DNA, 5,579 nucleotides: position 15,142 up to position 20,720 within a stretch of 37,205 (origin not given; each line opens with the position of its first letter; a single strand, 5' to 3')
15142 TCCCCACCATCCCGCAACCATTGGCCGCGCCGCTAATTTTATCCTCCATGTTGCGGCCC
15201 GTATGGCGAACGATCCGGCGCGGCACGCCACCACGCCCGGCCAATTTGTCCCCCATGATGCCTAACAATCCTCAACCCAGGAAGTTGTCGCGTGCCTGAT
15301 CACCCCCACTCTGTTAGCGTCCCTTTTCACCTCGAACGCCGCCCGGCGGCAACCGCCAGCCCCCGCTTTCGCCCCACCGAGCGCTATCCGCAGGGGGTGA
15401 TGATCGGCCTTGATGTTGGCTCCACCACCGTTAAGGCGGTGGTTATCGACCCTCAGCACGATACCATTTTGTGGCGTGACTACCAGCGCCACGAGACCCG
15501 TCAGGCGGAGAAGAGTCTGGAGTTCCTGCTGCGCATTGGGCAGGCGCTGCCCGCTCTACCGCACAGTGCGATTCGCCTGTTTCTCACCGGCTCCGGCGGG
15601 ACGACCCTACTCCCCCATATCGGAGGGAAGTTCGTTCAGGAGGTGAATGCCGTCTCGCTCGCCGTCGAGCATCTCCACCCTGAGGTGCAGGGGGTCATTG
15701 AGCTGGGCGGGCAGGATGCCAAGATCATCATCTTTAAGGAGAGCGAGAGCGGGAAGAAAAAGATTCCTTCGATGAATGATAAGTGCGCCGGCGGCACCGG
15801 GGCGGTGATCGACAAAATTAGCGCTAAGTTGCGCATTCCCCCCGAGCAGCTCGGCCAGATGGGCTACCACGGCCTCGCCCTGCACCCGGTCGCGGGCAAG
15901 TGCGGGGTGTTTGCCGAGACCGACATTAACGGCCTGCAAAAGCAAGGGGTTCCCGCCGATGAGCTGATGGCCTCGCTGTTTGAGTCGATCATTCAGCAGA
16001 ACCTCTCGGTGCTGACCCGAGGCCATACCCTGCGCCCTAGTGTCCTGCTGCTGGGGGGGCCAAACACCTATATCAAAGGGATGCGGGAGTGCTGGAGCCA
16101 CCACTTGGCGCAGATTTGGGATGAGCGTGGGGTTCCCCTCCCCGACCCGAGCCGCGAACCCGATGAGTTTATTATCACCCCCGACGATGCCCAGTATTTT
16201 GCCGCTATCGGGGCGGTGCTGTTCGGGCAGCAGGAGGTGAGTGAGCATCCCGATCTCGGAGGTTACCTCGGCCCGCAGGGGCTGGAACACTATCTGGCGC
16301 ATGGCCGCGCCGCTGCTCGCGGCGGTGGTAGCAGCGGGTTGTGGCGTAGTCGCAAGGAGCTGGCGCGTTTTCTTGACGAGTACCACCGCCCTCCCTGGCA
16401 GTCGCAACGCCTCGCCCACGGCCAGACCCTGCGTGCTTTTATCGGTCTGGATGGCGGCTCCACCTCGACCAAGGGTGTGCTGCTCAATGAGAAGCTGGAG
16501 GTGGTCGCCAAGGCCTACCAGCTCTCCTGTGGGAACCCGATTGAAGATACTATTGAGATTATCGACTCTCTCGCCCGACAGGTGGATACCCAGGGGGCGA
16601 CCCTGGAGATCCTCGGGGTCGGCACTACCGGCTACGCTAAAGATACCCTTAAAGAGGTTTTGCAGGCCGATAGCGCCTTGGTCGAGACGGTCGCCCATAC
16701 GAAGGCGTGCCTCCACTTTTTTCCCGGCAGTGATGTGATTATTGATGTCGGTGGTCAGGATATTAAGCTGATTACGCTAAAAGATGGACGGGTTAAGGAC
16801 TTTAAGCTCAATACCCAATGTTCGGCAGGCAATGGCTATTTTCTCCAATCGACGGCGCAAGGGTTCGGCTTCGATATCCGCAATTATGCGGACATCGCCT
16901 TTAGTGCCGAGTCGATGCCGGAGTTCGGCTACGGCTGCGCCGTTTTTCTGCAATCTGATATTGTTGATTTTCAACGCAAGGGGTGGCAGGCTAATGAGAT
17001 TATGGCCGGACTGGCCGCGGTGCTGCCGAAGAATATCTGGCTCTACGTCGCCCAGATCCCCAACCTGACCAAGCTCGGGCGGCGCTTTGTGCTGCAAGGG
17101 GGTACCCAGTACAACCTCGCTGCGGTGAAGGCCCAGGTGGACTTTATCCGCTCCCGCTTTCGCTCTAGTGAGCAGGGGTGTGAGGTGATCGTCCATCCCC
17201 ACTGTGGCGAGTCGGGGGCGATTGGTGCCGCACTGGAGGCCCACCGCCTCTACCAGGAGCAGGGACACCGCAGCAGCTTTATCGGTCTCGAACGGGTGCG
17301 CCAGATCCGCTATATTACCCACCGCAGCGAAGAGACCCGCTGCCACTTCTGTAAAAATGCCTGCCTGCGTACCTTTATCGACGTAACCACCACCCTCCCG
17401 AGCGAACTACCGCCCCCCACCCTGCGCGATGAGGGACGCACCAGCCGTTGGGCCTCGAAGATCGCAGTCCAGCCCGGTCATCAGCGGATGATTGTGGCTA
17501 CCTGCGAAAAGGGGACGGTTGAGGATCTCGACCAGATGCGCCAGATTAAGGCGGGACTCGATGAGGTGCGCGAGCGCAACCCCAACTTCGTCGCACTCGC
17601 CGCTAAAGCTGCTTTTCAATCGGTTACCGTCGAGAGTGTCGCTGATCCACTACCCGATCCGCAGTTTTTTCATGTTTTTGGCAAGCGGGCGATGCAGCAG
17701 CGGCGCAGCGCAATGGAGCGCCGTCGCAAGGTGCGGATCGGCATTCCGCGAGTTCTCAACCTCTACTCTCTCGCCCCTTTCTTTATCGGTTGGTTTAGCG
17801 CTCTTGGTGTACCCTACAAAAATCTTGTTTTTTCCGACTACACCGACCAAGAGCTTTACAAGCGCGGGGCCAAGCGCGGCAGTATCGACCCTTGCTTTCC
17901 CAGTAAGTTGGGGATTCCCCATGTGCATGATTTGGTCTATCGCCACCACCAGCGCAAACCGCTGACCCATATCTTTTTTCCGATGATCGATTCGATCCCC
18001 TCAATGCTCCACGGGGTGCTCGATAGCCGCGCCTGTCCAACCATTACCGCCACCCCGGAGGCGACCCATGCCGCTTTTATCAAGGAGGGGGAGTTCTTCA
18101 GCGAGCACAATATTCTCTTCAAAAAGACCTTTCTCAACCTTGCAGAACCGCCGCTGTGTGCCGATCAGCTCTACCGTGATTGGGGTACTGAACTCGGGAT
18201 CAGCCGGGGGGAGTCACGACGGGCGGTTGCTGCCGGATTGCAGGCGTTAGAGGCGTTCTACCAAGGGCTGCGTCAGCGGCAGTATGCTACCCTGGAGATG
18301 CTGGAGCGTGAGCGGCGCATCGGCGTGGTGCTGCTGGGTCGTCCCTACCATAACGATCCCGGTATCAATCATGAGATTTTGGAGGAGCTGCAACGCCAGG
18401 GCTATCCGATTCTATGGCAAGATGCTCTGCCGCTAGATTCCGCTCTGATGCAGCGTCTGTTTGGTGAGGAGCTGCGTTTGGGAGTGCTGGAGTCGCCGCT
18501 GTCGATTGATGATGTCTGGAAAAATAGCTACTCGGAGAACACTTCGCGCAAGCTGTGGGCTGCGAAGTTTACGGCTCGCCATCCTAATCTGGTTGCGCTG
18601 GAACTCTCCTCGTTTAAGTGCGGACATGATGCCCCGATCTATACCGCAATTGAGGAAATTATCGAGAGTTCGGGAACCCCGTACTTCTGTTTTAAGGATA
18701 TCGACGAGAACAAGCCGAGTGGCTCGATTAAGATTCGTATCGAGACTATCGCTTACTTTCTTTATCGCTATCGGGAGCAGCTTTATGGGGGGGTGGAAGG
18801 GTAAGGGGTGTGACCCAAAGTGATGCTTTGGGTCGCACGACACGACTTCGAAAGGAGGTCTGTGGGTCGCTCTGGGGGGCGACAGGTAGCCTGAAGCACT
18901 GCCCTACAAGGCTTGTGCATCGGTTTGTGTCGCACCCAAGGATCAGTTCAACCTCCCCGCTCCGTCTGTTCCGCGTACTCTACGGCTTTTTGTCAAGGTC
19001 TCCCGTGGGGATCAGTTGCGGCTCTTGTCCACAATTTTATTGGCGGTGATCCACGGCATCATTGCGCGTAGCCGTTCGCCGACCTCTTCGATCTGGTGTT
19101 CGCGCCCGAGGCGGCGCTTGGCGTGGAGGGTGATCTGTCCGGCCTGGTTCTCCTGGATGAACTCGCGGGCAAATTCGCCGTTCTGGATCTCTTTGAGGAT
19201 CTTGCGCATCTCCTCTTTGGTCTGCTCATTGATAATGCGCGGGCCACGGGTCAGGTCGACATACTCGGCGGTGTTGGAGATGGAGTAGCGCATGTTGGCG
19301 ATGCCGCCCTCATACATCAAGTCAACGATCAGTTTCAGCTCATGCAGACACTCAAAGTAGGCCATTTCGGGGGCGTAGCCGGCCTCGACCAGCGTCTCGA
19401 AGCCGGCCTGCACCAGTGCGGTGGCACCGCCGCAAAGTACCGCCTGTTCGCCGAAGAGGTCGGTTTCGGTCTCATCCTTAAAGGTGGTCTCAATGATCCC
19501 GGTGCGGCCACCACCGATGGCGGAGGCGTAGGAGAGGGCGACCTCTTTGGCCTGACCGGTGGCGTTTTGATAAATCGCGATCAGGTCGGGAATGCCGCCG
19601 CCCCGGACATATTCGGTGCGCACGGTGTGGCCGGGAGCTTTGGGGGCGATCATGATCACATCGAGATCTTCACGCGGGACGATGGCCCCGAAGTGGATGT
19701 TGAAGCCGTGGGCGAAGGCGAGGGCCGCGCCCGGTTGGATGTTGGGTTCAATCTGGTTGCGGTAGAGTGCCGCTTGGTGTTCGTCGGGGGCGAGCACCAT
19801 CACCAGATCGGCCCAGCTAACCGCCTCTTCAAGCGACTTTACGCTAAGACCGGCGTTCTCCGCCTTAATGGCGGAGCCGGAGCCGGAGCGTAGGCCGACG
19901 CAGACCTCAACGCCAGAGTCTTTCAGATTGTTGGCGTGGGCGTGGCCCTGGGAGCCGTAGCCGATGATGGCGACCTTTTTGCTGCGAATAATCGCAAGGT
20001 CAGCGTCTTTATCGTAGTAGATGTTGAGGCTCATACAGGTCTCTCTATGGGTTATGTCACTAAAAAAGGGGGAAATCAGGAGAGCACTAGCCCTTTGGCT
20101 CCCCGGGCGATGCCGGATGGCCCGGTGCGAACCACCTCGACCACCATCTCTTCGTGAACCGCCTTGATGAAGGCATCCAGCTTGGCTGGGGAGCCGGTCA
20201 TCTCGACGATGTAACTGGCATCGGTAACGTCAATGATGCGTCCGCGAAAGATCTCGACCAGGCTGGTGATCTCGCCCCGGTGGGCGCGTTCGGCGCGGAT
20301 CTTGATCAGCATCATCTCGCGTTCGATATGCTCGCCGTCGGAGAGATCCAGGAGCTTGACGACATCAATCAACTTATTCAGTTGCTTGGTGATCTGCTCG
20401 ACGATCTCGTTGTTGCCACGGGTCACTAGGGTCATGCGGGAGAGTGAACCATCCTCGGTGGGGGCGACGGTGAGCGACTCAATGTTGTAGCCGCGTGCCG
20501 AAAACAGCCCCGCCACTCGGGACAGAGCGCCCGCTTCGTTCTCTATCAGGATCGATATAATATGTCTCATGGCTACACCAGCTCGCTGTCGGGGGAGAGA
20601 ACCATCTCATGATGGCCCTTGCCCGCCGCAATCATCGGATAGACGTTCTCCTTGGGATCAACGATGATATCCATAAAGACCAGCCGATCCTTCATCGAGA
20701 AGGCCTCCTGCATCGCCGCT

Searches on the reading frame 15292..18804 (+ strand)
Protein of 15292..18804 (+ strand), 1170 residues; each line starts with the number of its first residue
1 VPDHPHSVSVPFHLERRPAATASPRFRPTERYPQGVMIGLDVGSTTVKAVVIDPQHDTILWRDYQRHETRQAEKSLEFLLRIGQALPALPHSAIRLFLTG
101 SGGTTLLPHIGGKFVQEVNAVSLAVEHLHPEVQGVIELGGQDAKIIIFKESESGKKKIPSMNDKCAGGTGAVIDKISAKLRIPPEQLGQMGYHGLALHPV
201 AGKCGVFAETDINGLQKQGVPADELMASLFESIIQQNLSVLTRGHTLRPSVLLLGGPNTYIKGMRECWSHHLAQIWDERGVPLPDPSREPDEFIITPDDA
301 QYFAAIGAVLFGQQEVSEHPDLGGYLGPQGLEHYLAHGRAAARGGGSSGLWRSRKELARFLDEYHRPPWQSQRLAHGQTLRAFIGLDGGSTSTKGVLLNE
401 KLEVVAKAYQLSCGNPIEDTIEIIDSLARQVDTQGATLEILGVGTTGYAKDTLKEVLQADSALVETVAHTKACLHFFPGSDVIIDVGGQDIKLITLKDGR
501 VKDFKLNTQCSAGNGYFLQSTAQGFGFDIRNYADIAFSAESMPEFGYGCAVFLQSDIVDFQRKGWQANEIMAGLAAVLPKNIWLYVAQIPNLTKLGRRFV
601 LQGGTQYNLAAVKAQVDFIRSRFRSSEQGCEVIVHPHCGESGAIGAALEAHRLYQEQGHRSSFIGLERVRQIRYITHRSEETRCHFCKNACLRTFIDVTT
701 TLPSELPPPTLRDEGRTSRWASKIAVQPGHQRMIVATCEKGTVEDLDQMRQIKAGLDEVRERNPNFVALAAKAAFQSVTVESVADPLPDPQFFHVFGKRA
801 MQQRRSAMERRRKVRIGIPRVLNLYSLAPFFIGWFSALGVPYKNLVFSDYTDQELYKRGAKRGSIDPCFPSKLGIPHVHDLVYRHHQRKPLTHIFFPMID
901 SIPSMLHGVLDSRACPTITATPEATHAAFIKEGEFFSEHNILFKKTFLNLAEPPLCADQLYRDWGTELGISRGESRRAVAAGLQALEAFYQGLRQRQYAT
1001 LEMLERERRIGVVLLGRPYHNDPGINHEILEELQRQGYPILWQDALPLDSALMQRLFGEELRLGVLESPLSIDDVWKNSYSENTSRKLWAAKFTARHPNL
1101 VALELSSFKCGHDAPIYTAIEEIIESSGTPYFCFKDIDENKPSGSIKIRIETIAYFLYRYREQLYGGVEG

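Call 42: search_protein_families(library=pfam, proteins=[window:15292-18804:+], max_evalue=0.001)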
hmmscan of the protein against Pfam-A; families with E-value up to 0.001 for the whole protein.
window:15292-18804:+ (1170 aa): 3 families
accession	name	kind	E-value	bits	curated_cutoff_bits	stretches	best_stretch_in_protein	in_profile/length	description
PF01869.26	BcrAD_BadFG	-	6.1e-79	265.8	31.5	2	384-650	1-271/271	BadF/BadG/BcrA/BcrD ATPase family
PF09989.15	DUF2229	-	8.2e-44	150.3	29.4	1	815-1045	1-217/218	CoA enzyme activase uncharacterised domain (DUF2229)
PF00370.27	FGGY_N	-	6.8e-05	23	28.8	0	36-73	1-37/245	FGGY family of carbohydrate kinases, N-terminal domain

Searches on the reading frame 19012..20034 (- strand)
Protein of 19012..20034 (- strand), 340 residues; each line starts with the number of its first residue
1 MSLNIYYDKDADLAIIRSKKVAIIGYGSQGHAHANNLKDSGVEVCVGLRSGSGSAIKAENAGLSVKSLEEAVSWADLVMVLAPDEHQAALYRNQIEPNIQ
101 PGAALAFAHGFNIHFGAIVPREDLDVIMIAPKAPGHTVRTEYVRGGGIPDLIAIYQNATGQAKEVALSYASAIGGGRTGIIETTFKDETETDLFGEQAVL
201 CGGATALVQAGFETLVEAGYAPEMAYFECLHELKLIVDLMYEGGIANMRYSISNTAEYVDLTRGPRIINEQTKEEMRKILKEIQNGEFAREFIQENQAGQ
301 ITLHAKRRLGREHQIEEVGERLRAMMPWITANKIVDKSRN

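Call 64: search_protein_families(library=ncbifam, proteins=[window:19012-20034:-], max_evalue=1e-20)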
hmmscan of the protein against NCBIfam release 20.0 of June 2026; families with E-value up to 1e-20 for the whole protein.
window:19012-20034:- (340 aa): 4 families
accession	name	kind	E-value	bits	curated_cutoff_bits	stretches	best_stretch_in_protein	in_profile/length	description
NF004017.0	PRK05479.1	equivalog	2.7e-172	572.1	336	1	4-337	3-336/337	ketol-acid reductoisomerase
NF009940.0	PRK13403.1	equivalog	1.6e-135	451.3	406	1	4-335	2-332/335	ketol-acid reductoisomerase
TIGR00465.1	ilvC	equivalog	2.7e-135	450.4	226.15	1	17-328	2-312/314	ketol-acid reductoisomerase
NF003557.0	PRK05225.1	equivalog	3.4e-62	210.6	713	1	13-202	32-227/491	ketol-acid reductoisomerase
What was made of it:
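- Checked: Flanks: ilvI, ilvH and ilvC score above NCBIfam cut-offs (call 64).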

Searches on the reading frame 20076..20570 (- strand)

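Call 64: search_protein_families(library=ncbifam, proteins=[window:20076-20570:-], max_evalue=1e-20)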
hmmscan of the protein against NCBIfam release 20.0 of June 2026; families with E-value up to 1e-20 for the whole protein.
window:20076-20570:- (164 aa): 2 families
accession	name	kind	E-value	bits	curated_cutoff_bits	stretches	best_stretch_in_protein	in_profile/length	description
NF008864.0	PRK11895.1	equivalog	2.8e-68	228.7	119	1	1-160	2-161/164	acetolactate synthase small subunit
TIGR00119.1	acolac_sm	equivalog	6.2e-64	214.7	56.9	1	1-157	1-157/158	acetolactate synthase small subunit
